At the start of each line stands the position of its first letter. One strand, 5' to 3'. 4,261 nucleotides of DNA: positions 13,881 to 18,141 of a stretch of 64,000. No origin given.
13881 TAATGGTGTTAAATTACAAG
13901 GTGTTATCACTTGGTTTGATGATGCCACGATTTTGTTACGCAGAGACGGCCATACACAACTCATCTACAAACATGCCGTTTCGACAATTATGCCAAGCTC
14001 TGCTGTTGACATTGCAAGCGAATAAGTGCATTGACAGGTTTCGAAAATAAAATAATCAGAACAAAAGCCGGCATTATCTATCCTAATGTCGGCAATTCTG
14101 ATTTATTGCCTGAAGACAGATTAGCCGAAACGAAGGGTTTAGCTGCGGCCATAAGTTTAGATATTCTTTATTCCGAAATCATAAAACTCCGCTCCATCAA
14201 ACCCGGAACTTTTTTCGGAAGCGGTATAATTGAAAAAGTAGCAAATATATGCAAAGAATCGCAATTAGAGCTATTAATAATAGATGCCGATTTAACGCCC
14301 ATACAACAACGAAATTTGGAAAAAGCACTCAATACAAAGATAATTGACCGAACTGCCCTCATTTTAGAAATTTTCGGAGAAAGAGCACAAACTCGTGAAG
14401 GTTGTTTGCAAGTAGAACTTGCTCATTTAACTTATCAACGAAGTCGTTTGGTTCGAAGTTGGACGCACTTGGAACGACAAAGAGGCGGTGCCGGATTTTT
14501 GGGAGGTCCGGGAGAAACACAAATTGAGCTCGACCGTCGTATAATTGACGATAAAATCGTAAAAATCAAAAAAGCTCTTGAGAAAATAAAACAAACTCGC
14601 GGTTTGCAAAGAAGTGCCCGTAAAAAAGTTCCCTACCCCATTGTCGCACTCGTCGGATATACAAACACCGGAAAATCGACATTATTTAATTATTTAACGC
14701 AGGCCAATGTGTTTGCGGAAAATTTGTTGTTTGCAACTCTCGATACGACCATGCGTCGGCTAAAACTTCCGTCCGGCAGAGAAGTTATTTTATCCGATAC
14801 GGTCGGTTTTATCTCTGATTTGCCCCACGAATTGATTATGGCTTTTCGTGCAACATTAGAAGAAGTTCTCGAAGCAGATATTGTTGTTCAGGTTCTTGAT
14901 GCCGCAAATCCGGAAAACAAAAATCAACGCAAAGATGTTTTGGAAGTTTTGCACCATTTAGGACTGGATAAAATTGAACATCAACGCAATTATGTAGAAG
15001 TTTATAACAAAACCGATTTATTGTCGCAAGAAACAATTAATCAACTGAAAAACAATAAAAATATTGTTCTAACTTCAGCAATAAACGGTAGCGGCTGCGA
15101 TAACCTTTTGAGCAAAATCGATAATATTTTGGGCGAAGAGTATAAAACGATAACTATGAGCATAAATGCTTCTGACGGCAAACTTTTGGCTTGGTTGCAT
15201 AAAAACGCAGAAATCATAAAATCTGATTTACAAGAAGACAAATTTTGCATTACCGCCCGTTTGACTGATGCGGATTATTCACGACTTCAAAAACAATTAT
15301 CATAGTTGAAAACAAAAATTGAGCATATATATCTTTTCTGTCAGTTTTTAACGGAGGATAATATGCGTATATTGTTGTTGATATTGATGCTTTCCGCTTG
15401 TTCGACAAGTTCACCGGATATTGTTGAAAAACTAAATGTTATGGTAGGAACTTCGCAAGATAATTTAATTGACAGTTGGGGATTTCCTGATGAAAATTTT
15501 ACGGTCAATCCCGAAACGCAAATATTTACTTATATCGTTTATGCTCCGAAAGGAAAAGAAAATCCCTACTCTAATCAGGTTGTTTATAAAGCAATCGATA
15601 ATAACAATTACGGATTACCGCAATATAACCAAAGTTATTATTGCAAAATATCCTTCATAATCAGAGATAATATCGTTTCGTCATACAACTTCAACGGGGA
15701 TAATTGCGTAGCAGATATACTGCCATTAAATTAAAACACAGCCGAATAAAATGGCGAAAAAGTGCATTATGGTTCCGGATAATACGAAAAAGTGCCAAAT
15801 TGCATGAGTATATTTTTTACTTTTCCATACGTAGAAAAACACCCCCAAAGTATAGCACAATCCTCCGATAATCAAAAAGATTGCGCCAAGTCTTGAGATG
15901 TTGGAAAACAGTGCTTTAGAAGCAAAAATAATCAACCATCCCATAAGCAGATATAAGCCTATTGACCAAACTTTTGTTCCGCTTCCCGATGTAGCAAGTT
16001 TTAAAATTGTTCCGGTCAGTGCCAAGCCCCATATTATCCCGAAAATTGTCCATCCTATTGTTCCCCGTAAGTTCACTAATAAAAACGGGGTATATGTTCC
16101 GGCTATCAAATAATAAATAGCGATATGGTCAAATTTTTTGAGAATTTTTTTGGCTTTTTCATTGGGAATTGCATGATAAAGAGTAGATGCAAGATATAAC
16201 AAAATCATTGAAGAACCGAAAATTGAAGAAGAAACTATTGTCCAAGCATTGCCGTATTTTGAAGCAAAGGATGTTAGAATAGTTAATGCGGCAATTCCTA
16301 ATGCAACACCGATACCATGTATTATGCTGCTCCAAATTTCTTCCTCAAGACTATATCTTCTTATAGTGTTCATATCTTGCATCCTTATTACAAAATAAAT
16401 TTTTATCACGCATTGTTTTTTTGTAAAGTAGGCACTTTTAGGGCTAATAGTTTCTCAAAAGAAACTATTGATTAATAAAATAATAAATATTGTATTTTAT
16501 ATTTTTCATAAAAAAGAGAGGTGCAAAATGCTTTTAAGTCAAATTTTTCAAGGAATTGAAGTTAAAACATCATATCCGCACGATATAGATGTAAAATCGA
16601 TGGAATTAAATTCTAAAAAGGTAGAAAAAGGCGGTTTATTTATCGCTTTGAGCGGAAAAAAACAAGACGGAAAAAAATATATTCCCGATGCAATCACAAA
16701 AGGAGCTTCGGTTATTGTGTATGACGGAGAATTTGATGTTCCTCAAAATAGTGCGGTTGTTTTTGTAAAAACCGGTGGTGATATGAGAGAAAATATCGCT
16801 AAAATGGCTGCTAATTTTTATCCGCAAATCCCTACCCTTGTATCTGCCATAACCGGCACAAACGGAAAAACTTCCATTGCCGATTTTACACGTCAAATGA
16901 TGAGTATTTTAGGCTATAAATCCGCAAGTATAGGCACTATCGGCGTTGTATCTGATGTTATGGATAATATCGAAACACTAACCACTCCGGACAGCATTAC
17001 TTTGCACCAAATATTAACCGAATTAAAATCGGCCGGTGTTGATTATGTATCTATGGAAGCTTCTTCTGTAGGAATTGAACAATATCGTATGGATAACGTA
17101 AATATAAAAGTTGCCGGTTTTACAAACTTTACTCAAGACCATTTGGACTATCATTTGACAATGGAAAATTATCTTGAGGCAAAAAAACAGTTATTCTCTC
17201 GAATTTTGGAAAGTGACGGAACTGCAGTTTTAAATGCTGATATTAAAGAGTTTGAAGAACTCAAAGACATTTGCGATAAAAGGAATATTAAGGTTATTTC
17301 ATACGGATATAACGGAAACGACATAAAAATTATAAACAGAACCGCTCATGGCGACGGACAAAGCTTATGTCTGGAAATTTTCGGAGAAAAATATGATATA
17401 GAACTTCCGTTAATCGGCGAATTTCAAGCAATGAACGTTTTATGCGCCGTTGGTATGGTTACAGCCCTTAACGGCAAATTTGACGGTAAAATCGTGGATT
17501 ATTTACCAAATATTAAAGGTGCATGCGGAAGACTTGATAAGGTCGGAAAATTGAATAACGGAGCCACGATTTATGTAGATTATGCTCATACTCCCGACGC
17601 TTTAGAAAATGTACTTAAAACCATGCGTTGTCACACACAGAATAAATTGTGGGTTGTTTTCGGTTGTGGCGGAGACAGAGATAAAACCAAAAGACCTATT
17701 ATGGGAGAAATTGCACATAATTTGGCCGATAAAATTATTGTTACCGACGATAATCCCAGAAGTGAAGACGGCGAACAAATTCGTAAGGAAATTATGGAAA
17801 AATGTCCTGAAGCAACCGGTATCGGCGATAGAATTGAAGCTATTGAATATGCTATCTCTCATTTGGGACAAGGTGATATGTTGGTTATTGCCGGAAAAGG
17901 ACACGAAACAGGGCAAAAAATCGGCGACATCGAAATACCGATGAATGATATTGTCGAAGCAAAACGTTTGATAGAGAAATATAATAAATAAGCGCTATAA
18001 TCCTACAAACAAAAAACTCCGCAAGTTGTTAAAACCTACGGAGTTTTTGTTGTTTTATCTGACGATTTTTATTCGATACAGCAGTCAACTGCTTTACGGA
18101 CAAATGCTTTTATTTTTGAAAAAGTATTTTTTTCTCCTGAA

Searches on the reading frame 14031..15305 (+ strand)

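Call 77: search_protein_families(library=pfam, proteins=[window:14031-15305:+], max_evalue=0.00001)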
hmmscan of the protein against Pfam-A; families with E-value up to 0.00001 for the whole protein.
window:14031-15305:+ (424 aa): 6 families
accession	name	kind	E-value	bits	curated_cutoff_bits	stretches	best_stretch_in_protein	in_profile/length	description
PF16360.10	GTP-bdg_M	-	9e-30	103.5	29.5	1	118-197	1-79/79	GTP-binding GTPase Middle Region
PF13167.11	GTP-bdg_N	-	4.8e-25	88.4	25.4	1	29-115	2-88/89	GTP-binding GTPase N-terminal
PF01926.29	MMR_HSR1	-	8.5e-20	71.4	21.9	1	205-326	2-112/113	50S ribosome-binding GTPase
PF19275.4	HflX_C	-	2.9e-09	37.3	26.4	1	337-423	4-91/102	HflX C-terminal domain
PF02421.24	FeoB_N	-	5.1e-08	33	27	1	205-362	3-155/156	Ferrous iron transport protein B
PF16897.10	MMR_HSR1_Xtn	-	6.5e-06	26.5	35.2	0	313-364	47-101/106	C-terminal region of MMR_HSR1 domain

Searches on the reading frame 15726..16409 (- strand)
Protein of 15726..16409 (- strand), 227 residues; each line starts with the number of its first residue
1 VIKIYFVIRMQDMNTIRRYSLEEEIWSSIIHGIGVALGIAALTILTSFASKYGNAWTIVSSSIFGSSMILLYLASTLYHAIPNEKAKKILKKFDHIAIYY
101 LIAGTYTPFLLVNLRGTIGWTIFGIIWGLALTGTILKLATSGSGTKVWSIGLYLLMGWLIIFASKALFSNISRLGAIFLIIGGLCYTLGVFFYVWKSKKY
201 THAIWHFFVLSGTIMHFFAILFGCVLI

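Call 77: search_protein_families(library=pfam, proteins=[window:15726-16409:-], max_evalue=0.00001)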
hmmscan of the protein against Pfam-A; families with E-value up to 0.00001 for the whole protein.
window:15726-16409:- (227 aa): 1 family
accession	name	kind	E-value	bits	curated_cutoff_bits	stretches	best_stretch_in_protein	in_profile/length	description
PF03006.26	HlyIII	-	9.4e-37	127.3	26.2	1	20-217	2-224/224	Haemolysin-III related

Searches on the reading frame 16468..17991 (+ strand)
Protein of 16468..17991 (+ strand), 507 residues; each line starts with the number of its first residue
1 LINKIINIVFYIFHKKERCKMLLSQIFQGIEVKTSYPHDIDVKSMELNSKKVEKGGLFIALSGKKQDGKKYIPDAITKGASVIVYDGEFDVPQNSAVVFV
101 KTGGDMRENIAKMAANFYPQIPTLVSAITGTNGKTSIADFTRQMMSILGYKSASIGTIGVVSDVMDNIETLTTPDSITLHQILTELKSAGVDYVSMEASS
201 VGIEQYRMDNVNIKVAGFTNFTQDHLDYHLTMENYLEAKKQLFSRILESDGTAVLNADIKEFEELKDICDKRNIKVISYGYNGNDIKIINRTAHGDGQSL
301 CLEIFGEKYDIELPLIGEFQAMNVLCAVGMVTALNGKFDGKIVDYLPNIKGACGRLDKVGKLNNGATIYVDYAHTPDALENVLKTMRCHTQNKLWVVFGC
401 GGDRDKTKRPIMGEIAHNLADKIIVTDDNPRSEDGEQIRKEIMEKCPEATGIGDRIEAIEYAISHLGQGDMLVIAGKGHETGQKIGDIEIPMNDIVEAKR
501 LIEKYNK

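Call 78: search_protein_families(library=pfam, proteins=[window:16468-17991:+], max_evalue=0.00001)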
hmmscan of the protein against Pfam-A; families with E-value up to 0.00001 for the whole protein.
window:16468-17991:+ (507 aa): 3 families
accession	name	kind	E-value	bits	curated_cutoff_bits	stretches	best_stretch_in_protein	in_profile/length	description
PF08245.18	Mur_ligase_M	-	9.4e-50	169.8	24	1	128-330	1-199/200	Mur ligase middle domain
PF02875.26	Mur_ligase_C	-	8.4e-35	120.8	28.4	1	354-478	1-127/127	Mur ligase, glutamate ligase domain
PF01225.30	Mur_ligase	-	1.3e-06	29.2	21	1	42-92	2-57/95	Mur ligase family, catalytic domain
